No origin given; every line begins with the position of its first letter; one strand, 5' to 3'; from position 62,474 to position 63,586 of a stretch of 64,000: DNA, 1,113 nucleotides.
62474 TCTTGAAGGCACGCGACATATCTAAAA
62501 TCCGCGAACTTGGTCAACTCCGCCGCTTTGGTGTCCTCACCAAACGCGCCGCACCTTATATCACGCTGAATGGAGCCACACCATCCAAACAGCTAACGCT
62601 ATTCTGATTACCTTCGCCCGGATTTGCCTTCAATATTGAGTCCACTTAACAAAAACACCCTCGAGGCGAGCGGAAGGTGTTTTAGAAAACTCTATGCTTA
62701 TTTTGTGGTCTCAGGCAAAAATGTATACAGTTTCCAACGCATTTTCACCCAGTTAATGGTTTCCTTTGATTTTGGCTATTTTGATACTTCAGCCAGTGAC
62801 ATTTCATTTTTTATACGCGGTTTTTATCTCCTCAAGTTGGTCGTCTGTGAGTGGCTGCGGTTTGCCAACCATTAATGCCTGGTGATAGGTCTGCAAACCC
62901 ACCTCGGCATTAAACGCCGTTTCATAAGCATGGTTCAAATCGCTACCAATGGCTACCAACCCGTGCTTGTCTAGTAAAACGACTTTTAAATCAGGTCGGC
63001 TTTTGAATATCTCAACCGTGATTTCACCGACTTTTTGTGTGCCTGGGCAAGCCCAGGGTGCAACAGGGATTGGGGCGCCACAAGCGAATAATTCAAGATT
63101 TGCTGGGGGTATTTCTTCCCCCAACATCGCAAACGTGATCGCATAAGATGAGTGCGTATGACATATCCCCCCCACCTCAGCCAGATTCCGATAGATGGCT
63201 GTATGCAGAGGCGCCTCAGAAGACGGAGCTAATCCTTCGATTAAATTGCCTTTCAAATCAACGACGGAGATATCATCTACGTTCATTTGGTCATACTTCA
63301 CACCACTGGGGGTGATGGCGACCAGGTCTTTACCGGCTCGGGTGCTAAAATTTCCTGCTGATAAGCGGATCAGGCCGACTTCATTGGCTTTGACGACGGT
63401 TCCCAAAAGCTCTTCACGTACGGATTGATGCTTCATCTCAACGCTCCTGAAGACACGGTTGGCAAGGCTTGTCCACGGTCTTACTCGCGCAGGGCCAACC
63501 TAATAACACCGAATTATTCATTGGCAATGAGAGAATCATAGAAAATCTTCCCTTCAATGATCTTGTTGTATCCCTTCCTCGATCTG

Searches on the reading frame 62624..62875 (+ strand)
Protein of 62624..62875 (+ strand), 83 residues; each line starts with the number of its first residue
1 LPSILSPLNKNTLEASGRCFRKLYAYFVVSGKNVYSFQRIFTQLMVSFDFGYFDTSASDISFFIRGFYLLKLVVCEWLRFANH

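Call 25: search_protein_families(library=ncbifam, proteins=[window:62624-62875:+], max_evalue=0.001)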
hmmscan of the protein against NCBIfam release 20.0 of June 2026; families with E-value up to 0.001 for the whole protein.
window:62624-62875:+ (83 aa): 0 families
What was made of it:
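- On TIGR03916 putative DNA modification/repair radical-SAM protein: The only ORF downstream (62624-62875) has no family match (call 25).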

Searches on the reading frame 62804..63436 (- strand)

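Call 8: search_protein_families(library=pfam, proteins=[window:62804-63436:-], max_evalue=0.01)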
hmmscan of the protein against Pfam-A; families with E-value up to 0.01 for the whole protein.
window:62804-63436:- (210 aa): 1 family
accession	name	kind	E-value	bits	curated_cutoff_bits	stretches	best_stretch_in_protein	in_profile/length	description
PF00596.27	Aldolase_II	-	4.6e-42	144.4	22.2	1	16-183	9-181/183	Class II Aldolase and Adducin N-terminal domain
